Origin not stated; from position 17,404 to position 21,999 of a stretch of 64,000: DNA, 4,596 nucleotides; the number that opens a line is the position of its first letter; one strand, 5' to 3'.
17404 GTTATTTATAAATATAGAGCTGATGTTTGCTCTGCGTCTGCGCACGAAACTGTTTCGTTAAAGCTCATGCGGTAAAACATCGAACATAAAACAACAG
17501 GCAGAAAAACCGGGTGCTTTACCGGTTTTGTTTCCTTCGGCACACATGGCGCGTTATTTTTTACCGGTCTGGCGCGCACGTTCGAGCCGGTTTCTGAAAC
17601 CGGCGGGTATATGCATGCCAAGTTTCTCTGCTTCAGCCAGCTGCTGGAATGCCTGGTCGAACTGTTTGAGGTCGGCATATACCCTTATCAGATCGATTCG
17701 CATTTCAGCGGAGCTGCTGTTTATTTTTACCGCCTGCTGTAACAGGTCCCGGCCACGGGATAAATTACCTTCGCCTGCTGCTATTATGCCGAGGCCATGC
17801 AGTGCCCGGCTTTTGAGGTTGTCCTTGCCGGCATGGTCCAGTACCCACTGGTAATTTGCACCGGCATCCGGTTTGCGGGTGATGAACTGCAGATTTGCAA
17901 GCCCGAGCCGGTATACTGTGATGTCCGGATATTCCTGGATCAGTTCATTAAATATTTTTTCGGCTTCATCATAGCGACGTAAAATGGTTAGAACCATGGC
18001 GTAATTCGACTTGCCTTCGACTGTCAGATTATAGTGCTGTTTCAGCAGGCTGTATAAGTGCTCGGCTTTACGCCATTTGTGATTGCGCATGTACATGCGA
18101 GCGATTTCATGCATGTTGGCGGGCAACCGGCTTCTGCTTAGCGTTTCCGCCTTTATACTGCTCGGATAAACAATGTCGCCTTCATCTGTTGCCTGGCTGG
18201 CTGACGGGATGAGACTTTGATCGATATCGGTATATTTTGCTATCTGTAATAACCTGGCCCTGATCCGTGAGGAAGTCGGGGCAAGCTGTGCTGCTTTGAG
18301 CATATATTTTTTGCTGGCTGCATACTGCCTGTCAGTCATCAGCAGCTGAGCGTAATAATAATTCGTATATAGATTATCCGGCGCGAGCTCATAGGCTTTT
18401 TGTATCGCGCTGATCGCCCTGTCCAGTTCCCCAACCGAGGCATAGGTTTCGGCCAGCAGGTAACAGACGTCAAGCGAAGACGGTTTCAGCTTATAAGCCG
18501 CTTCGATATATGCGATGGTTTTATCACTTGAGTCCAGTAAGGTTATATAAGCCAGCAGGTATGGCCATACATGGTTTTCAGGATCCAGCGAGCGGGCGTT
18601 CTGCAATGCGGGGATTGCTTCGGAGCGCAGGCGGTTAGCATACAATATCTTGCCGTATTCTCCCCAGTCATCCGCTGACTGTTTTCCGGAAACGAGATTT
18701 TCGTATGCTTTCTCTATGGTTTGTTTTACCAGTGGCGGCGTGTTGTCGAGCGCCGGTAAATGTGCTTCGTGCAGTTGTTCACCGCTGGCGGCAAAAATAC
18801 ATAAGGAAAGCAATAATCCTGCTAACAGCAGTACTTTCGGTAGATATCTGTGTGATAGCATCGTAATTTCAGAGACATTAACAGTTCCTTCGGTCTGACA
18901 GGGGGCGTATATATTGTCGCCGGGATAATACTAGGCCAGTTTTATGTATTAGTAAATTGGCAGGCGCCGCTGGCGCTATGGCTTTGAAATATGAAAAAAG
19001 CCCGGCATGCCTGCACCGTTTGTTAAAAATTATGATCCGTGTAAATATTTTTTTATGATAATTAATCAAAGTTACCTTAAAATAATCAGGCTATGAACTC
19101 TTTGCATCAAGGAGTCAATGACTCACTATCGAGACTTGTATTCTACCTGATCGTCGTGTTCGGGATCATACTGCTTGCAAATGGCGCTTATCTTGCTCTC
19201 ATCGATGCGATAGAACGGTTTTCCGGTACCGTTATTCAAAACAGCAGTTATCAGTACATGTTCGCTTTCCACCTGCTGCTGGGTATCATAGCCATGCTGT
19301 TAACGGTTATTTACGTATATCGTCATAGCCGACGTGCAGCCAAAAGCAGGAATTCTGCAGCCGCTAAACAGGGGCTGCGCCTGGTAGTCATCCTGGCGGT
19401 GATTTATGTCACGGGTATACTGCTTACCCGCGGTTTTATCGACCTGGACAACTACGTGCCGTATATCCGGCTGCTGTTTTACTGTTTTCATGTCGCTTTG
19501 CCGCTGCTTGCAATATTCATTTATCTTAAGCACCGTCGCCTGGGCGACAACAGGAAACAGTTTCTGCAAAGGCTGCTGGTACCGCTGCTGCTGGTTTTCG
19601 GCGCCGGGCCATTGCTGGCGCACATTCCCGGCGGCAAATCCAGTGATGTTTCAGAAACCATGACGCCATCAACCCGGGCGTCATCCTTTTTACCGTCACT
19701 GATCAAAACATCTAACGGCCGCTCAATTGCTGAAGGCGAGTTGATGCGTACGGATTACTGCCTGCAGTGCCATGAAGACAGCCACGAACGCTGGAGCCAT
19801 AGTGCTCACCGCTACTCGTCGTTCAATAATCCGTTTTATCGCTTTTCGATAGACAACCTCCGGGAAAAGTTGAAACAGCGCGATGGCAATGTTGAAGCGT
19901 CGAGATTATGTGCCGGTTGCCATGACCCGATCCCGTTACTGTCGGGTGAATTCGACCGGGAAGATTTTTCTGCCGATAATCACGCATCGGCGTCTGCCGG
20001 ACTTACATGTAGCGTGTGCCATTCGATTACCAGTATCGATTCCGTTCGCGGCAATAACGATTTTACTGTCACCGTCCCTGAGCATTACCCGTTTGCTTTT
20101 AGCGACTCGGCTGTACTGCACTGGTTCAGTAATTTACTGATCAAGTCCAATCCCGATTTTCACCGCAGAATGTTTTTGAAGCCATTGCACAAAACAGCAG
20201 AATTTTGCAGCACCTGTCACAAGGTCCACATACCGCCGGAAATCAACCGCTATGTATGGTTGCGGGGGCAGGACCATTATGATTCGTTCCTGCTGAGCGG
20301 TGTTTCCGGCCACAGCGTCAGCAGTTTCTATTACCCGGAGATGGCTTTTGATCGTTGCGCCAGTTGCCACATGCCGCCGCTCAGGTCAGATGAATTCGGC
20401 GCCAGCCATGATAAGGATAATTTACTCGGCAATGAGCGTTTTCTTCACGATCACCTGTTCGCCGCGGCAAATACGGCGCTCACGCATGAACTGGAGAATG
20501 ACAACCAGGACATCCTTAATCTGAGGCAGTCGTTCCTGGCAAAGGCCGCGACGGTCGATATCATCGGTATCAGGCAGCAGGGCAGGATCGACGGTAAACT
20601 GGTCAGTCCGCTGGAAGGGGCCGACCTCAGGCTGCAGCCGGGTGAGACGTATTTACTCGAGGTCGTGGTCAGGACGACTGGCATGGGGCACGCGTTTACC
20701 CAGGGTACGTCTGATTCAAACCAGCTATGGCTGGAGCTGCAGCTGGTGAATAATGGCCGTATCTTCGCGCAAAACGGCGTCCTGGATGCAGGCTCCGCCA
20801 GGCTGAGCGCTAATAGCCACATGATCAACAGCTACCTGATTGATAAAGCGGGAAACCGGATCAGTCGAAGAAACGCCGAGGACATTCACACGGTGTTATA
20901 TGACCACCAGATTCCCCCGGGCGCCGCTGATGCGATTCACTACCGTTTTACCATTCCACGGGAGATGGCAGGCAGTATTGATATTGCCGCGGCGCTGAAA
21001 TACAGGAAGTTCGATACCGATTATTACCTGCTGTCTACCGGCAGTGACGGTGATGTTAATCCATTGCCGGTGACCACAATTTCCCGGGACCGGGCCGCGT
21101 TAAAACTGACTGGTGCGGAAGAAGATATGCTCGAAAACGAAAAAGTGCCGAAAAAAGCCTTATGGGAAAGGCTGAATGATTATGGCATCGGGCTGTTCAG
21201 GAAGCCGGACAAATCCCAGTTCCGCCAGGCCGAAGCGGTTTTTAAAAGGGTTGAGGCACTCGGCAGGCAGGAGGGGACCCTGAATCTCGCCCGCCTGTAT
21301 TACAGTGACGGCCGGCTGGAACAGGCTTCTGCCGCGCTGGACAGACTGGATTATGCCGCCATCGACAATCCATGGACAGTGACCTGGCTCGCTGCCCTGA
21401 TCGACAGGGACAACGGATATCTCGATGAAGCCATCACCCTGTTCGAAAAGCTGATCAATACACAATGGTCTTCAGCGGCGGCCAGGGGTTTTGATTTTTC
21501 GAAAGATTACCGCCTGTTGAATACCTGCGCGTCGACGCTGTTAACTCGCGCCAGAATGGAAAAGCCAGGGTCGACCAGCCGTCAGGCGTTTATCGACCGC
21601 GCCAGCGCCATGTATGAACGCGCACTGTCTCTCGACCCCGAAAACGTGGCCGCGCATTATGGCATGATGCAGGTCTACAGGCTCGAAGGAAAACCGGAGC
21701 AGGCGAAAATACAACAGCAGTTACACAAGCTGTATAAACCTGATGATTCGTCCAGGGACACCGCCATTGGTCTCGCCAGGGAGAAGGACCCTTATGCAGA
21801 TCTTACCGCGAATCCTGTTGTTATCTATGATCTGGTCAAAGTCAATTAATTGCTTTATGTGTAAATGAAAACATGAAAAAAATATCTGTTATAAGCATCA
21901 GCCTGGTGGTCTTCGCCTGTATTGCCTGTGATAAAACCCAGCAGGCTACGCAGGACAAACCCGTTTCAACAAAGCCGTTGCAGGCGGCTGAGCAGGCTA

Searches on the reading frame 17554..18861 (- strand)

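Call 44: search_protein_families(library=pfam, proteins=[window:17554-18861:-], max_evalue=0.00001)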
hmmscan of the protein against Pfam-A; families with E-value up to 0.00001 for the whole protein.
window:17554-18861:- (435 aa): 12 families
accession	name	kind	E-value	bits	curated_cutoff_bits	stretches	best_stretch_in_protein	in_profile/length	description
PF07719.23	TPR_2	-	1.7e-20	71.8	27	0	132-163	3-34/34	Tetratricopeptide repeat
PF13428.12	TPR_14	-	2e-18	65.4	23.5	0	134-173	5-44/44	Tetratricopeptide repeat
PF14559.12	TPR_19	-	6e-18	65.4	25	0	362-410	2-50/68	Tetratricopeptide repeat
PF13432.12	TPR_16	-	4e-14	53.2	32.7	0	253-313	3-63/65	Tetratricopeptide repeat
PF13181.12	TPR_8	-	3.1e-13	49.2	25.7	0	131-163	2-34/34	Tetratricopeptide repeat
PF23914.1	TPR_CcmH_CycH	-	5.4e-11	43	42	1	134-181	54-101/158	Cytochrome c-type biogenesis protein H TPR domain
PF00515.34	TPR_1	-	8.2e-10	38.5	27.8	0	131-163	2-34/34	Tetratricopeptide repeat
PF12895.13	ANAPC3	-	3.1e-09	37.4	27.2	0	81-156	7-82/82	Anaphase-promoting complex, cyclosome, subunit 3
PF24575.1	TPR_Slam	-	1.4e-08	35.5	35.2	0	286-332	52-98/104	Surface lipoprotein assembly modifier, N-terminal TPR repeats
PF13424.12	TPR_12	-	2.6e-07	31.2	30.1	0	285-309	7-31/77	Tetratricopeptide repeat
PF12569.14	NatA_aux_su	-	7.8e-07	28.8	33.3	0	101-187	197-283/515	N-terminal acetyltransferase A, auxiliary subunit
PF13176.12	TPR_7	-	4e-06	26.9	27.9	0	133-163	2-32/36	Tetratricopeptide repeat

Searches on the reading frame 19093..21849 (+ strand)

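Call 44: search_protein_families(library=pfam, proteins=[window:19093-21849:+], max_evalue=0.00001)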
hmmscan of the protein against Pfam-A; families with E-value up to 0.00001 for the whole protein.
window:19093-21849:+ (918 aa): 3 families
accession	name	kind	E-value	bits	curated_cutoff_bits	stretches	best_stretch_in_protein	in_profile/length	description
PF14559.12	TPR_19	-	1.6e-10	41.6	25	0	835-873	8-46/68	Tetratricopeptide repeat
PF13435.11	Cytochrome_C554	-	7.2e-07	30.5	20.8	0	223-311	2-84/84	Cytochrome c554 and c-prime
PF13414.12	TPR_11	-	3.9e-06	26.9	26.8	0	835-861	11-37/42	TPR repeat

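Call 68: search_protein_families(library=ncbifam, proteins=[window:19093-21849:+], max_evalue=0.00001)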
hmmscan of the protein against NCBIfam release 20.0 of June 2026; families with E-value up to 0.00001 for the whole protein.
window:19093-21849:+ (918 aa): 0 families
